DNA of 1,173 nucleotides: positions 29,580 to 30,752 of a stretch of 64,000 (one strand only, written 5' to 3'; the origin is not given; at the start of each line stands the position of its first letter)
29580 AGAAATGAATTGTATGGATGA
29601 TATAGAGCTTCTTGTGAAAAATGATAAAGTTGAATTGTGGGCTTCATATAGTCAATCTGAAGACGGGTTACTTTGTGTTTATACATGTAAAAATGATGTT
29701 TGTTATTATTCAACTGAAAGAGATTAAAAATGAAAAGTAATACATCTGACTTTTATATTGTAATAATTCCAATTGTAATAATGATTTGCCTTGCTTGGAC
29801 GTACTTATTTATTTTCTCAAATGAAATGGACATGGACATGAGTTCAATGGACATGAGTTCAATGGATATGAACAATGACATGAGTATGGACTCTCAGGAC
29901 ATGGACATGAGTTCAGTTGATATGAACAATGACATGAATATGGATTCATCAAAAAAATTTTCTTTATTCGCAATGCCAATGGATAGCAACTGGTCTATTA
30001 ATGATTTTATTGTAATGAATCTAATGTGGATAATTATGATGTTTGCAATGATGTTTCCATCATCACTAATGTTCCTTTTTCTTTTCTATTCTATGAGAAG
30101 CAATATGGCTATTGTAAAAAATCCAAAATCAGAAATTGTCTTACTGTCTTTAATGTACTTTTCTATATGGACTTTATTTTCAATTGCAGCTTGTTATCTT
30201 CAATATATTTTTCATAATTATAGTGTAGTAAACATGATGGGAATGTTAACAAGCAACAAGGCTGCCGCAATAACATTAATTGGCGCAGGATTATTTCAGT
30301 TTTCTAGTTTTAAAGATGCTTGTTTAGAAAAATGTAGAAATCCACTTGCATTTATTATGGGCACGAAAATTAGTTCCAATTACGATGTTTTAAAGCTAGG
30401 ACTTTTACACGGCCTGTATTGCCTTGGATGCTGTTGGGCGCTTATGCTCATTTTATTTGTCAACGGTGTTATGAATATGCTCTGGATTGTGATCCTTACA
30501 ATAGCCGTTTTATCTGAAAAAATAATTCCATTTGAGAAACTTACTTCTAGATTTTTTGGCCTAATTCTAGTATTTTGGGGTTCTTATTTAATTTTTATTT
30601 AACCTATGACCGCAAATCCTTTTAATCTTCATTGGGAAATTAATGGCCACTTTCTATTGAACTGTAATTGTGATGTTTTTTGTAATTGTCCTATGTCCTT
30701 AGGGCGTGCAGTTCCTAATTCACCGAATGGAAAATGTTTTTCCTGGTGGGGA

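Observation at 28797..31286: Cys/Met-rich metal-handling quartet wired into a methyl-group oxidation operon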

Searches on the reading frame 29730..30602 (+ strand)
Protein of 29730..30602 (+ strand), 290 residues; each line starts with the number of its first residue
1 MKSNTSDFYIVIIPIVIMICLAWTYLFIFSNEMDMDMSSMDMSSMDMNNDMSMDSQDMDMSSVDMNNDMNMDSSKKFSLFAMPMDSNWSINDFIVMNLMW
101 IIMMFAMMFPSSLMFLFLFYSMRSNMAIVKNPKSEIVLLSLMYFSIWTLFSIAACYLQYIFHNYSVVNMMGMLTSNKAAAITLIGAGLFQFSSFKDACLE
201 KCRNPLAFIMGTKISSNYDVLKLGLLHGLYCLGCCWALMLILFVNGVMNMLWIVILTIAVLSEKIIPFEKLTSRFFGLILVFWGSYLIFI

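Call 3: search_protein_families(library=pfam, proteins=[window:29730-30602:+], max_evalue=0.01)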
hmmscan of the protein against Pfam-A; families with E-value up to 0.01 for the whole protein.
window:29730-30602:+ (290 aa): 1 family
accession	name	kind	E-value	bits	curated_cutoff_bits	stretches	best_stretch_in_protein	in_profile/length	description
PF09948.15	PpoB2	-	2.8e-53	181.1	28.7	1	98-285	2-186/188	Copper chaperone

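Call 4: search_protein_families(library=ncbifam, proteins=[window:29730-30602:+], max_evalue=0.01)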
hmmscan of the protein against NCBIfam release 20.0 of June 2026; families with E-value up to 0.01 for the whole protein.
window:29730-30602:+ (290 aa): 0 families

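Call 20: find_encoding_contigs(protein=window:29730-30599:+, flank=10000, max_places=8)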
Protein window:29730-30599:+ (290 aa): no gene with exactly this product is on record in the collection.

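Call 21: find_homologous_proteins(query=window:29730-30599:+)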
Query window:29730-30599:+ (290 aa): 2162 proteins with E <= 0.001 among 2901 candidates; the best 120 are listed.
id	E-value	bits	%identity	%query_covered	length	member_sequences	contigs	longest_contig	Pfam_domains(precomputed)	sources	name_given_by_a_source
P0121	1.2e-181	620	100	100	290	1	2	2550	PF09948.16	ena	-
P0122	1.4e-181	620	100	100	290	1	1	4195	PF09948.16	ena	-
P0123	1.5e-181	620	99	100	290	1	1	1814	PF09948.16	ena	-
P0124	2.2e-181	619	99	100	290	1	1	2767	PF09948.16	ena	-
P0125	9.9e-181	617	99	100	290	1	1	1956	PF09948.16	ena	-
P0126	2.9e-170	583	89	100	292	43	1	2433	PF09948.16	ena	-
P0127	3.3e-169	579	91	100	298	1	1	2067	PF09948.16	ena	-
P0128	1.9e-166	570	89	100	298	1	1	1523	PF09948.16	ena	-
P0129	5.2e-166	569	89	100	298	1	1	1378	PF09948.16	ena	-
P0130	9.8e-166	568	91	100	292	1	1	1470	PF09948.16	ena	-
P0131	1.1e-164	565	86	100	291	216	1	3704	PF09948.16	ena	-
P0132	2.9e-164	563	90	100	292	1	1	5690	PF09948.16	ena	-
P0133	1.5e-163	561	88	100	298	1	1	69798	PF09948.16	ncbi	-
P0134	3.7e-162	556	89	100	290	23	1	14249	PF09948.16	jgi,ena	-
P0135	2.7e-161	553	78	100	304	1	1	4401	PF09948.16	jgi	-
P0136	2.8e-161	553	89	100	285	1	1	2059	PF09948.16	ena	-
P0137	3.1e-161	553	91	100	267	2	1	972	PF09948.16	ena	-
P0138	3.3e-161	553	84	100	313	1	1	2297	PF09948.16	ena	-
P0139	5.5e-161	552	83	100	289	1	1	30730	PF09948.16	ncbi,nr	ncbi:MAG: DUF2182 domain-containing protein [Pelagibacterales bacterium]|nr:DUF2182 domain-containin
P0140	1.7e-160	551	86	100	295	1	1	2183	PF09948.16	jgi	jgi:predicted metal-binding membrane protein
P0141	2.6e-160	550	85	100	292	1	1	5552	PF09948.16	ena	-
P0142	7.4e-160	549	86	100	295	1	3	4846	PF09948.16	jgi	jgi:predicted metal-binding membrane protein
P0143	1.0e-159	548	87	100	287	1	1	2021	PF09948.16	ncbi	-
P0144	4.5e-159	546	85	100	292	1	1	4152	PF09948.16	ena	-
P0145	5.3e-159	546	86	100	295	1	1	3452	PF09948.16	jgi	jgi:predicted metal-binding membrane protein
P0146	4.3e-158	543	85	100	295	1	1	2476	PF09948.16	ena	-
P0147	2.9e-155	534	90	94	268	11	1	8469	PF09948.16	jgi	-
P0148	1.3e-150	518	83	94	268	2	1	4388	PF09948.16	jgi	jgi:predicted metal-binding membrane protein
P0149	2.8e-150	517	86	100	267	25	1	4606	PF09948.16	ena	-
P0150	6.3e-143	493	85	93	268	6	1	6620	PF09948.16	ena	-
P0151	1.2e-142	492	90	81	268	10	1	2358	PF09948.16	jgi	jgi:predicted metal-binding membrane protein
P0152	1.7e-140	485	84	94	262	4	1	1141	PF09948.16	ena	-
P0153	3.2e-131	455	76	100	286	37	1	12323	PF09948.16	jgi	-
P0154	2.9e-130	452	73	100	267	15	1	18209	PF09948.16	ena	-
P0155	5.3e-129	448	93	76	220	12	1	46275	PF09948.16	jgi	jgi:predicted metal-binding membrane protein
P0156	2.2e-127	442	76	94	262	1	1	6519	PF09948.16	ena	-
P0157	3.4e-121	422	70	99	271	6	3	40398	PF09948.16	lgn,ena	-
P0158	1.4e-100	354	60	98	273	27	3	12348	PF09948.16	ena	-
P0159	6.5e-95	336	95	57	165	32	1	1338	PF09948.16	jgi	jgi:predicted metal-binding membrane protein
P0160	2.6e-94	334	57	98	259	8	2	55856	PF09948.16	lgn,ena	-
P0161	8.1e-91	322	53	98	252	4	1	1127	PF09948.16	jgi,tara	jgi:predicted metal-binding membrane protein|tara:strand:+ start:906 stop:1664 length:759 start_codo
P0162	2.9e-90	320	51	97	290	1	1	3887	PF09948.16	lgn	-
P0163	1.2e-89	318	52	97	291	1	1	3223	PF09948.16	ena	-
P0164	1.6e-89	318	51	97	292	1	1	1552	PF09948.16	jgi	jgi:predicted metal-binding membrane protein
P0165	2.4e-89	317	65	77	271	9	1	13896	PF09948.16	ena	-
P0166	5.0e-89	316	57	100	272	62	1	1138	PF09948.16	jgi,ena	-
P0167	9.8e-89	315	53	97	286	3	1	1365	PF09948.16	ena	-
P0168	7.1e-88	313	51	97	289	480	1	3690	PF09948.16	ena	-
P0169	7.9e-88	312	56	100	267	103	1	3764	PF09948.16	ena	-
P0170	1.9e-85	305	50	100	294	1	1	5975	PF09948.16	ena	-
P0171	2.1e-85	305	56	88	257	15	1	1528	PF09948.16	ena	-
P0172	3.8e-85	304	66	77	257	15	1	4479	PF09948.16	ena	-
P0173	4.3e-85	304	53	99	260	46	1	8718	PF09948.16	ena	-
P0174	7.6e-85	303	53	100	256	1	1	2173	PF09948.16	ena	-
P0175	3.3e-84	301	49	100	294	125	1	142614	PF09948.16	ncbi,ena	-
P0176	6.4e-84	300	52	100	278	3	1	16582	PF09948.16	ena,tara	tara:strand:+ start:1159 stop:1995 length:837 start_codon:yes stop_codon:yes gene_type:complete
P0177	1.0e-83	299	50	100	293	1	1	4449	PF09948.16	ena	-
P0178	1.7e-83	298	50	100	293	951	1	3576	PF09948.16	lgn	-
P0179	2.2e-83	298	51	100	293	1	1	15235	PF09948.16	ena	-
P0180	2.6e-83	298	53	99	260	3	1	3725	PF09948.16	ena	-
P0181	5.0e-83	297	51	100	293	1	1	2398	PF09948.16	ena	-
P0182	4.7e-82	294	47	100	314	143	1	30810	PF09948.16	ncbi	-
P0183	3.0e-81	291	48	100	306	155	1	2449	PF09948.16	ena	-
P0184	1.1e-80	289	50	100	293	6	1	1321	PF09948.16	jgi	-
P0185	1.4e-80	289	49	100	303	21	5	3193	PF09948.16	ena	-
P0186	5.5e-80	287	49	100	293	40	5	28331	PF09948.16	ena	-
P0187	3.0e-79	284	52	93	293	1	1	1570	PF09948.16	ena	-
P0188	1.2e-77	279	50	100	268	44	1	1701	PF09948.16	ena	-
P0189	3.4e-77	278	57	76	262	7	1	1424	PF09948.16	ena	-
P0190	6.9e-75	270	46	100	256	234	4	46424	PF09948.16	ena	-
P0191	2.5e-73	265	45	100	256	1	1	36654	PF09948.16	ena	-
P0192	1.7e-72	262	73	65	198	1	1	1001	PF09948.16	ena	-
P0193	5.1e-72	261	46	100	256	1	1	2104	PF09948.16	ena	-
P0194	6.2e-72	260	72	57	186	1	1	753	PF09948.16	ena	-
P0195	2.1e-68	249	49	97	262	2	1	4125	PF09948.16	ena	-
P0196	1.5e-64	236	59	64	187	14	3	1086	PF09948.16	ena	-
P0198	3.3e-56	209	62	56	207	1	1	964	PF00288.33,PF09948.16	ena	-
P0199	1.4e-47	180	46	78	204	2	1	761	PF09948.16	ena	-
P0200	4.8e-45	172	41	73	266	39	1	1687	PF09948.16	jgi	jgi:predicted metal-binding membrane protein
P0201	6.1e-45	172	39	76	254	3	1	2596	PF09948.16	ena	-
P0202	1.6e-44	170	42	68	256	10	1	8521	PF09948.16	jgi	jgi:predicted metal-binding membrane protein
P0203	3.7e-44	169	35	98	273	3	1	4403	PF09948.16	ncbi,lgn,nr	ncbi:MAG: DUF2182 domain-containing protein [Caldilineaceae bacterium]|nr:DUF2182 domain-containing 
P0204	6.0e-44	169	40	75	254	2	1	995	PF09948.16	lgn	-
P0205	6.2e-44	169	37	98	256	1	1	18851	PF09948.16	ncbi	ncbi:MAG: DUF2182 domain-containing protein [Hyphomicrobiales bacterium]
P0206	1.0e-43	168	39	74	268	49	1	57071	PF09948.16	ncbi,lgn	ncbi:MAG: DUF2182 domain-containing protein [Paracoccaceae bacterium]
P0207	1.1e-43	168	38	80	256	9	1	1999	PF09948.16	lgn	-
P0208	1.4e-43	167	42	71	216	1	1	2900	PF09948.16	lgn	-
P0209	1.9e-43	167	44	72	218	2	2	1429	PF09948.16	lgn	-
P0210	2.1e-43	167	34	98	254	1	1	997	PF09948.16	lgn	-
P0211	2.6e-43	166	33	97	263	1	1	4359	PF09948.16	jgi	jgi:predicted metal-binding membrane protein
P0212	4.3e-43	166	42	76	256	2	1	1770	PF09948.16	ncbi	-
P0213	2.0e-42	164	39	77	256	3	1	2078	PF09948.16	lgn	-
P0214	2.1e-42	163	39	76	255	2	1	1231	PF09948.16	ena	-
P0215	2.2e-42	163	35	98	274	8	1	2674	PF09948.16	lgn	-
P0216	2.5e-42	163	36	95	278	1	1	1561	PF09948.16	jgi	jgi:predicted metal-binding membrane protein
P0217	7.6e-42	162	43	69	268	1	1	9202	PF09948.16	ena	-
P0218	9.9e-42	161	41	72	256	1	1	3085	PF09948.16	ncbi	-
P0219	2.2e-41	160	37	93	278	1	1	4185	PF09948.16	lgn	-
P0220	3.1e-41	160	40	76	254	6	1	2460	PF09948.16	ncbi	-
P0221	4.4e-41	159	39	73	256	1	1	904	PF09948.16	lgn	-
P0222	6.7e-41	159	38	80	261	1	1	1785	PF09948.16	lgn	-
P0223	1.2e-40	158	41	70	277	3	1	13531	PF09948.16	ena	-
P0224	1.5e-40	157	35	90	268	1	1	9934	PF09948.16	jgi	jgi:predicted metal-binding membrane protein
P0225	2.0e-40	157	42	72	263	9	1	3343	PF09948.16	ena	-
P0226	3.4e-40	156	38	78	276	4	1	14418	PF09948.16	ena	-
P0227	5.1e-40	156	39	77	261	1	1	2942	PF09948.16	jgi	-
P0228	5.5e-40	156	33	98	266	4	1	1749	PF09948.16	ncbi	-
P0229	7.2e-40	155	32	98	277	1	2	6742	PF09948.16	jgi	-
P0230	8.7e-40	155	32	98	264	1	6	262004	PF09948.16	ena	-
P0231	1.0e-39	155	40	70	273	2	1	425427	PF09948.16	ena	-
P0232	1.1e-39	155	40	72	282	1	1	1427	PF09948.16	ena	-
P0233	1.9e-39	154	40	71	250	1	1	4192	PF09948.16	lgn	-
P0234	2.3e-39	154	38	70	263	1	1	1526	PF09948.16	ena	-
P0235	2.6e-39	153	36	95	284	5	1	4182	PF09948.16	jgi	jgi:predicted metal-binding membrane protein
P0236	2.7e-39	153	39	76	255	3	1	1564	PF09948.16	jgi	jgi:predicted metal-binding membrane protein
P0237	3.8e-39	153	40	76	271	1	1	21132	PF09948.16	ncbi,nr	ncbi:MAG: DUF2182 domain-containing protein [Granulosicoccus sp.]|nr:DUF2182 domain-containing prote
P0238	3.8e-39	153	33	93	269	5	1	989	PF09948.16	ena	-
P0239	5.1e-39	152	40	72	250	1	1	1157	PF09948.16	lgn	-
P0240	6.3e-39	152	31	98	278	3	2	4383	PF09948.16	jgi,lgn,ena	jgi:predicted metal-binding membrane protein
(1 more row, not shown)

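Call 23: find_encoding_contigs(protein=P0133, flank=9000, max_places=2)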
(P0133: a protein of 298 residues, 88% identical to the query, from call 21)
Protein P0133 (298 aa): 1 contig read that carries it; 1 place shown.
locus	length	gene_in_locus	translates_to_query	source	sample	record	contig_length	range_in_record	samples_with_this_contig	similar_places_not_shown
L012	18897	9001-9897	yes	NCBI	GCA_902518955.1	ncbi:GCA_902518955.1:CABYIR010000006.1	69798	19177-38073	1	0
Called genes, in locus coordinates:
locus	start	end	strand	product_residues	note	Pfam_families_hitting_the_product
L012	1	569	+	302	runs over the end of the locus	PF00892:EamA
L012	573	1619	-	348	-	PF00005:ABC_tran, PF13304:AAA_21 (faint)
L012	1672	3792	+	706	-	PF00528:BPD_transp_1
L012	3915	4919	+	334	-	PF04069:OpuAC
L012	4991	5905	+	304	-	PF00892:EamA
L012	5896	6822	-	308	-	PF02574:S-methyl_trans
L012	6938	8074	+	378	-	PF01571:GCV_T, PF08669:GCV_T_C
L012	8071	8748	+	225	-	PF02630:SCO1-SenC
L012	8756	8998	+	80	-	-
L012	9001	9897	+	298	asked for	PF09948:PpoB2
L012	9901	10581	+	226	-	PF07040:DUF1326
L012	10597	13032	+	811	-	PF01266:DAO, PF13454:NAD_binding_9 (faint), PF16350:FAO_M, PF01571:GCV_T, PF08669:GCV_T_C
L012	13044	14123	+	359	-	PF03969:AFG1_ATPase, PF00004:AAA (weak)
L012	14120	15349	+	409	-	PF00070:Pyr_redox (weak), PF01266:DAO, PF07992:Pyr_redox_2 (faint), PF13450:NAD_binding_8 (faint)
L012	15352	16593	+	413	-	PF01946:Thi4 (weak), PF01266:DAO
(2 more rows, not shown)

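Call 24: find_encoding_contigs(protein=P0160, flank=9000, max_places=2)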
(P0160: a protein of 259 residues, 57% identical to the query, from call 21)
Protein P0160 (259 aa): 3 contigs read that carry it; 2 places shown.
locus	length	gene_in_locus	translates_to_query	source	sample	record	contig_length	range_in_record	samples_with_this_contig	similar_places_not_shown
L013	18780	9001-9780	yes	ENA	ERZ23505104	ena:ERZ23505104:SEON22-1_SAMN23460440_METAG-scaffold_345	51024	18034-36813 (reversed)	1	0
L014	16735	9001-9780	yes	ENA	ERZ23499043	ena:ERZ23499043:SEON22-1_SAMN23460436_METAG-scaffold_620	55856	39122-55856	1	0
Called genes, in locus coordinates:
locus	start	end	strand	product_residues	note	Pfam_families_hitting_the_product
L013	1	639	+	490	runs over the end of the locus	PF01266:DAO (faint), PF01946:Thi4 (weak), PF07992:Pyr_redox_2, PF13450:NAD_binding_8 (weak), PF13738:Pyr_redox_3, PF00743:FMO-like, PF13434:Lys_Orn_oxgnase (weak)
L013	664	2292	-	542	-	PF00501:AMP-binding, PF13193:AMP-binding_C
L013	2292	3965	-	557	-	PF01268:FTHFS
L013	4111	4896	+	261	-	PF02219:MTHFR (weak)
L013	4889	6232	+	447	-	PF01571:GCV_T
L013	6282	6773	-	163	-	PF01625:PMSR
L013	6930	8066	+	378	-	PF01571:GCV_T, PF08669:GCV_T_C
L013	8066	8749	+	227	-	PF02630:SCO1-SenC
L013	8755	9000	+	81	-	-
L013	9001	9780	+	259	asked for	PF09948:PpoB2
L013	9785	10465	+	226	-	PF07040:DUF1326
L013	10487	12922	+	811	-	PF01266:DAO, PF13454:NAD_binding_9 (faint), PF16350:FAO_M, PF01571:GCV_T, PF08669:GCV_T_C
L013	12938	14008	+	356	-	PF03969:AFG1_ATPase, PF00308:Bac_DnaA (faint)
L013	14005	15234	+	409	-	PF01266:DAO, PF03486:HI0933_like (faint), PF07992:Pyr_redox_2 (faint)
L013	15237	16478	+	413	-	PF01946:Thi4 (weak), PF01266:DAO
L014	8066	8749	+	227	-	PF02630:SCO1-SenC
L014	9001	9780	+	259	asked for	PF09948:PpoB2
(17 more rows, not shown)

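Call 25: find_encoding_contigs(protein=P0175, flank=9000, max_places=2)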
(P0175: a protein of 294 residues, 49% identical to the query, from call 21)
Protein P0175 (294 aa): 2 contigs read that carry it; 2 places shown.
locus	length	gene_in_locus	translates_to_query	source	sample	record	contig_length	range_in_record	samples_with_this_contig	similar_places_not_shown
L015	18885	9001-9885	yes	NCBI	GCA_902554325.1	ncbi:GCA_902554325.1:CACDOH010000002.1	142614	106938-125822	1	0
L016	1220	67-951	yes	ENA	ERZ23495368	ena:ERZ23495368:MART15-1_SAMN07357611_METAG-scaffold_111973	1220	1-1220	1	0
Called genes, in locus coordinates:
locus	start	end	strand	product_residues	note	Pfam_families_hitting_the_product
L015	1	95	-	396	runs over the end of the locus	PF00465:Fe-ADH, PF13685:Fe-ADH_2, PF25137:ADH_Fe_C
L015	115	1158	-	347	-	PF00005:ABC_tran, PF13304:AAA_21 (faint)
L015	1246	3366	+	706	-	PF00528:BPD_transp_1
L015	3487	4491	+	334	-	PF04069:OpuAC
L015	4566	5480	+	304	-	PF00892:EamA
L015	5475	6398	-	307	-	PF02574:S-methyl_trans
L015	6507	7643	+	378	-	PF01571:GCV_T, PF08669:GCV_T_C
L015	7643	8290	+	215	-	PF02630:SCO1-SenC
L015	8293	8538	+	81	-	-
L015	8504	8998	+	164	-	PF04314:LpqE-like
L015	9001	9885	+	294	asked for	PF09948:PpoB2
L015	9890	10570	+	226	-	PF07040:DUF1326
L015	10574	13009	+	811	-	PF01266:DAO, PF07992:Pyr_redox_2 (faint), PF13454:NAD_binding_9 (faint), PF16350:FAO_M, PF01571:GCV_T, PF08669:GCV_T_C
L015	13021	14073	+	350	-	PF03969:AFG1_ATPase, PF00308:Bac_DnaA (faint)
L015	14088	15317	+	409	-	PF00070:Pyr_redox (faint), PF01266:DAO, PF03486:HI0933_like (faint), PF07992:Pyr_redox_2 (faint)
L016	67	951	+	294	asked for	PF09948:PpoB2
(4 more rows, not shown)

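Call 44: predict_structure(alignment_id=A3)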
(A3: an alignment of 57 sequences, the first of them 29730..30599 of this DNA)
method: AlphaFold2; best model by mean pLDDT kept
length: 290 residues; sequences in the alignment: 57
mean_pLDDT: 80.5   pTM: 0.71
mean pLDDT of the five models: 80.5, 80.4, 78.7, 78.4, 77.4
residues with pLDDT >= 90: 102; 70-90: 130; 50-70: 28; < 50: 30
segments of 3 or more residues with pLDDT < 50: 53-77
pLDDT, mean of each block of 10 residues (from residue 1): 67 80 77 62 53 47 47 48 66 87 87 90 89 94 95 92 85 87 94 92 87 93 94 84 80 85 88 94 94
secondary structure, 60 per line:
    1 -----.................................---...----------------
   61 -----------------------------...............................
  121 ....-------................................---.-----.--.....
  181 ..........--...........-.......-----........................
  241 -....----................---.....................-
elements in order: H6-38 H90-124 H132-163 H176-190 H193-203 H205-211 H217-240 H242-245 H250-265 H269-289

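Call 48: fold_search(model_id=the predicted structure, library=pdb)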
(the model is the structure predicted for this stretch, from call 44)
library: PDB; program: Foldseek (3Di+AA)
matches with E <= 10: 109; with E <= 0.001: 0
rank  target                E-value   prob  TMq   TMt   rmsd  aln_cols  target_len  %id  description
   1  6lz0_A                7.7e-01  0.41  0.21  0.17  11.8       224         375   12  Cryo-EM structure of human MCT1 in complex with Basigin-2 in the presence of lactate (released 2020-12-23)
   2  8w1z_B                9.8e-01  0.08  0.13  0.08  18.1       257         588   12  Structure of a LGR dimer from Caenorhabditis elegans in apo state (released 2025-12-24)
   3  5a63_C                1.2e+00  0.25  0.24  0.28  11.1       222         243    9  Cryo-EM structure of the human gamma-secretase complex at 3.4 angstrom resolution. (released 2015-08-05)
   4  8ucj_A                1.2e+00  0.21  0.18  0.15   9.2       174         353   12  CryoEM structure of Komagataella pastoris Cytochrome c oxidase (11 subunits) in complex with human VMAT2 (released 2024-10-09)
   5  8oqy_C                1.2e+00  0.18  0.21  0.24  12.1       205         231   11  Structure of apo form of human gamma-secretase PSEN1 APH-1B isoform reconstituted into lipid nanodisc (released 2024-04-24)
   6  8oqz_C                1.3e+00  0.13  0.20  0.22  12.3       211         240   14  Structure of human gamma-secretase PSEN1 APH-1B isoform reconstituted into lipid nanodisc in complex with Ab46 (released 2024-04-24)
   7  8si2_A                1.5e+00  0.05  0.14  0.06  20.4       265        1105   10  Cryo-EM structure of TRPM7 in MSP2N2 nanodisc in apo state (released 2023-05-17)
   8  8hdu_C                1.6e+00  0.12  0.16  0.23  12.1       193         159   12  De novo design cavitated protein without predefined topology (released 2023-01-18)
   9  9o8f_C                1.6e+00  0.06  0.14  0.06  20.3       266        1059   12  Cryo-EM structure of primidone-bound rabbit TRPM3 having 2 resting and 2 activated subunits (para position) at 18 degr (released 2025-12-17)
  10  6i6j_A                1.8e+00  0.04  0.12  0.15  17.8       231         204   12  Crystal structure of the KDEL receptor bound to synthetic nanobody. (released 2019-02-27)
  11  4gp4_A                1.9e+00  0.06  0.15  0.10  19.2       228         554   15  Structure of Recombinant Cytochrome ba3 Oxidase mutant Y133F from Thermus thermophilus (released 2013-01-16)
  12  9w1n_A                2.0e+00  0.18  0.21  0.16  14.0       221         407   15  Human SLC37A4 antiparallel dimer (released 2025-11-19)
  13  9p8y_A                2.2e+00  0.05  0.15  0.07  19.2       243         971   10  Human TRPM8 closed, ligand-free structure resolved in GDN using cryo-EM (released 2026-03-25)
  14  9o88_A                2.5e+00  0.03  0.12  0.05  21.8       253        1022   13  Cryo-EM structure of CIM0216-bound rabbit TRPM3 having 2 resting and 2 activated subunits (para position) at 18 degree (released 2025-12-17)
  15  8vlw_B                2.7e+00  0.05  0.15  0.18  29.9       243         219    9  TolQ-TolR inner membrane protein complex from Acinetobacter baumannii (released 2025-01-15)
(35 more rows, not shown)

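Call 65: find_encoding_contigs(protein=P0206, flank=6000, max_places=2)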
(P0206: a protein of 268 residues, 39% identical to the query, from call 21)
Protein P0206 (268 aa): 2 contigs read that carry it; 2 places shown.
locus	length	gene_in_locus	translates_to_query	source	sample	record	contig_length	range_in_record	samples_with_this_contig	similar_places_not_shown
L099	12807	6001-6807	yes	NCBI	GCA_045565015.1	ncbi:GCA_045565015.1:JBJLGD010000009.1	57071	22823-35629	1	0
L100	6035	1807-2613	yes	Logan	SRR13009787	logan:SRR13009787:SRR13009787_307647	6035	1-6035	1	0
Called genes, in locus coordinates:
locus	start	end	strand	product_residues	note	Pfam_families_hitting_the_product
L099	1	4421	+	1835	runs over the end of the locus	PF04234:CopC (faint), PF13205:Big_5, PF19078:Big_12 (weak), PF03797:Autotransporter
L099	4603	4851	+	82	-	-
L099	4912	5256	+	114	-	-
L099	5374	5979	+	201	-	PF07040:DUF1326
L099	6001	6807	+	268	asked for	PF09948:PpoB2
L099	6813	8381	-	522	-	PF00144:Beta-lactamase, PF07930:DAP_B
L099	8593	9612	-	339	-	PF02492:cobW, PF07683:CobW_C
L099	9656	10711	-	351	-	PF01297:ZnuA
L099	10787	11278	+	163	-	-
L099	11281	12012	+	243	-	PF13476:AAA_23 (weak), PF00005:ABC_tran, PF02463:SMC_N (faint), PF13304:AAA_21 (faint), PF13401:AAA_22 (weak)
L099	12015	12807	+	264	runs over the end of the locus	PF00950:ABC-3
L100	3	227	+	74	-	?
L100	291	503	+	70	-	-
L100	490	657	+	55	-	-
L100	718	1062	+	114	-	-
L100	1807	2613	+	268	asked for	PF09948:PpoB2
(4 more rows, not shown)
